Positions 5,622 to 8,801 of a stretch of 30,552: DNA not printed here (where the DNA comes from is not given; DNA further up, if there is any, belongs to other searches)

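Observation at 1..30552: Layered surface-glycosylation locus: ABC-exported capped polymer, five GT-C enzymes and heavy methylation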

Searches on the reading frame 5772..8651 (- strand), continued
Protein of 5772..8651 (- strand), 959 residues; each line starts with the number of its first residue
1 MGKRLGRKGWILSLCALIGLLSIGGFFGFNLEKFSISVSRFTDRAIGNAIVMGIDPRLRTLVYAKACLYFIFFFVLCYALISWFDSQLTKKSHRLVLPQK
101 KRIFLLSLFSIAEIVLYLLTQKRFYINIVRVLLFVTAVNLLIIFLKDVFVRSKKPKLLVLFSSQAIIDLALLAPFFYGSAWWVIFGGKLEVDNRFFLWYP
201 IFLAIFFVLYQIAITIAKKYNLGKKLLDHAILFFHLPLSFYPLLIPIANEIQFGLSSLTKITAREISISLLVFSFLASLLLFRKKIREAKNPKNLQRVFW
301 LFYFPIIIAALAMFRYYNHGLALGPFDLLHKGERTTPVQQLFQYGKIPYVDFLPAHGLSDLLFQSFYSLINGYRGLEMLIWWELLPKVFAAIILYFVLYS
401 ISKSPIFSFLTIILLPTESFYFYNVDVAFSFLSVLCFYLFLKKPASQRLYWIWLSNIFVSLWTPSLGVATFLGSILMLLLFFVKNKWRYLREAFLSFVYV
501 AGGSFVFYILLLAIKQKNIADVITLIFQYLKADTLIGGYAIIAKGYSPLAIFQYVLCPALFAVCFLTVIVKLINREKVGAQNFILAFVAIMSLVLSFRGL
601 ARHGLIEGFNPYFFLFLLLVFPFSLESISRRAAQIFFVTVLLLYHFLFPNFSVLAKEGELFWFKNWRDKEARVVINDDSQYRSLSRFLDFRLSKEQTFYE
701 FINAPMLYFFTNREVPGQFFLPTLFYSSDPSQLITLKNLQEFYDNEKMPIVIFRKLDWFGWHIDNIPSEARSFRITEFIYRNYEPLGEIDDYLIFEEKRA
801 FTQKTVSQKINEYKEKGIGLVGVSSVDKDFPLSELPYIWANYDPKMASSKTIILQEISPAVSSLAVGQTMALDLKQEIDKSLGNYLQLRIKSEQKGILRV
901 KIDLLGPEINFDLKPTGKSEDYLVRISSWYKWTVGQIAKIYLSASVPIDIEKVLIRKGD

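Call 83: search_protein_families(library=ncbifam, proteins=[L047:15459-16763:+, L048:11804-13075:+, L002:11494-12477:+], max_evalue=1e-8)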
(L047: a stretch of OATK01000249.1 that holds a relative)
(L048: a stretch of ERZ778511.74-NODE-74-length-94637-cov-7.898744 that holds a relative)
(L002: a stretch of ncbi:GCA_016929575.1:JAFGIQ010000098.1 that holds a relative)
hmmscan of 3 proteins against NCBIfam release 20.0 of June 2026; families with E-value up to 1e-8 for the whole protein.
L047:15459-16763:+ (435 aa): 24 families
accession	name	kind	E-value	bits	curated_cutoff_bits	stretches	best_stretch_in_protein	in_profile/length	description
NF006506.0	PRK08942.1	equivalog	3.7e-52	176.5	178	1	252-407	2-148/182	D-glycero-beta-D-manno-heptose 1,7-bisphosphate 7-phosphatase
TIGR00213.1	GmhB_yaeD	subfamily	5.3e-46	156.5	149.6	1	254-411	2-154/176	D-glycero-beta-D-manno-heptose 1,7-bisphosphate 7-phosphatase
TIGR01656.1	Histidinol-ppas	subfamily_domain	9.8e-42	142.4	84.15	1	254-404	1-143/149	histidinol-phosphate phosphatase domain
NF052502.1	man1P_GTase_Rv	exception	2.5e-39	135.1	440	1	2-265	2-256/352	mannose-1-phosphate guanylyltransferase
TIGR01662.1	HAD-SF-IIIA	subfamily_domain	5e-34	117.4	44.6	1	254-406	1-138/141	HAD-IIIA family hydrolase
NF050049.1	HBPPhtaseGmhB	domain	3.9e-33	114.7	250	1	252-416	2-152/171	D-glycero-alpha-D-manno-heptose-1,7-bisphosphate 7-phosphatase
NF041313.1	UDPGP_AglF_Halo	equivalog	1.6e-27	96.5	400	1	1-191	1-181/234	UTP--glucose-1-phosphate uridylyltransferase AglF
TIGR03992.1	Arch_glmU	subfamily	4e-27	95.1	292.1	1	1-191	1-175/393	bifunctional sugar-1-phosphate nucleotidylyltransferase/acetyltransferase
NF049965.1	GlMnHpPGnyltfHddC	equivalog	1.4e-26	93.5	300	1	1-237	1-219/221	D-glycero-D-manno-heptose 1-phosphate guanosyltransferase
NF045761.1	NAMPUrTaseMurU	equivalog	2.4e-26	93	250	1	1-231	1-219/226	N-acetylmuramate alpha-1-phosphate uridylyltransferase MurU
NF005264.0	PRK06769.1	equivalog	6.1e-25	88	217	1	252-408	3-138/175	HAD-IIIA family hydrolase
TIGR02623.1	G1P_cyt_trans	equivalog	5.2e-23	81.8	300.25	1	1-65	1-65/255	glucose-1-phosphate cytidylyltransferase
NF003937.0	PRK05446.1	equivalog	4e-19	68.8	443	1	252-410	2-152/355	bifunctional histidinol-phosphatase/imidazoleglycerol-phosphate dehydratase HisB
TIGR01261.1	hisB_Nterm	equivalog_domain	5.4e-17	61.7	140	1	253-402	1-142/161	histidinol-phosphatase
TIGR01208.1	rmlA_long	equivalog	3.6e-16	59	320.25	1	2-190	1-180/353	glucose-1-phosphate thymidylyltransferase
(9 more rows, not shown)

L048:11804-13075:+ (424 aa): 32 families (the best 25 are shown)
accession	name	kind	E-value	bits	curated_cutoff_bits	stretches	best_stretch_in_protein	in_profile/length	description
NF006506.0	PRK08942.1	equivalog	3.4e-46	157.1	178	1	247-404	2-150/182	D-glycero-beta-D-manno-heptose 1,7-bisphosphate 7-phosphatase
NF052502.1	man1P_GTase_Rv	exception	1.2e-44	152.7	440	1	6-259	2-255/352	mannose-1-phosphate guanylyltransferase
TIGR00213.1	GmhB_yaeD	subfamily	3.9e-39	134.1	149.6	1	249-396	2-144/176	D-glycero-beta-D-manno-heptose 1,7-bisphosphate 7-phosphatase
TIGR01656.1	Histidinol-ppas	subfamily_domain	1.2e-36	125.9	84.15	1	249-399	1-143/149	histidinol-phosphate phosphatase domain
TIGR03992.1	Arch_glmU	subfamily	2.2e-35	122.3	292.1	1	6-237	2-230/393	bifunctional sugar-1-phosphate nucleotidylyltransferase/acetyltransferase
NF049965.1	GlMnHpPGnyltfHddC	equivalog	8.8e-29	100.7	300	1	6-225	2-212/221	D-glycero-D-manno-heptose 1-phosphate guanosyltransferase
NF050049.1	HBPPhtaseGmhB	domain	2.8e-28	98.9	250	1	247-399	2-141/171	D-glycero-alpha-D-manno-heptose-1,7-bisphosphate 7-phosphatase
NF045761.1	NAMPUrTaseMurU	equivalog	6e-28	98.2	250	1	7-232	3-225/226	N-acetylmuramate alpha-1-phosphate uridylyltransferase MurU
TIGR01662.1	HAD-SF-IIIA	subfamily_domain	6.3e-28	97.6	44.6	1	249-401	1-138/141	HAD-IIIA family hydrolase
NF041313.1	UDPGP_AglF_Halo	equivalog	2e-27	96.2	400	1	6-189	2-184/234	UTP--glucose-1-phosphate uridylyltransferase AglF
NF005264.0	PRK06769.1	equivalog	1.4e-25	90.1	217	1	247-405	3-140/175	HAD-IIIA family hydrolase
TIGR01208.1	rmlA_long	equivalog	5.1e-25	88.1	320.25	1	7-240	2-240/353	glucose-1-phosphate thymidylyltransferase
TIGR02623.1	G1P_cyt_trans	equivalog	1.6e-20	73.7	300.25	1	7-69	3-65/255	glucose-1-phosphate cytidylyltransferase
NF041173.1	Sug_nt_acttase_Thmprot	equivalog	6.5e-17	61.6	600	1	7-234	3-227/405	bifunctional sugar-1-phosphate nucleotidylyltransferase/acetyltransferase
NF003937.0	PRK05446.1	equivalog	6.9e-17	61.5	443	1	247-401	2-148/355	bifunctional histidinol-phosphatase/imidazoleglycerol-phosphate dehydratase HisB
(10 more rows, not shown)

L002:11494-12477:+ (327 aa): 5 families
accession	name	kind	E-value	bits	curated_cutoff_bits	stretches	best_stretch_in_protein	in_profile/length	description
NF049969.1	GlMnHpPKinHddA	equivalog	1.4e-56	192.4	600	1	2-322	3-334/338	D-glycero-D-manno-heptose 7-phosphate kinase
NF009948.0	PRK13412.1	equivalog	1.8e-24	85.5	721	1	84-291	726-933/974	bifunctional fucokinase/fucose-1-phosphate guanylyltransferase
TIGR00549.1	mevalon_kin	equivalog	1.9e-19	70.2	163.05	1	31-290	20-274/276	mevalonate kinase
NF003036.0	PRK03926.1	equivalog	1.4e-14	53.9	403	1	72-322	67-297/302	mevalonate kinase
NF003006.0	PRK03817.1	equivalog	6.7e-13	48.3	443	1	2-297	2-317/352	galactokinase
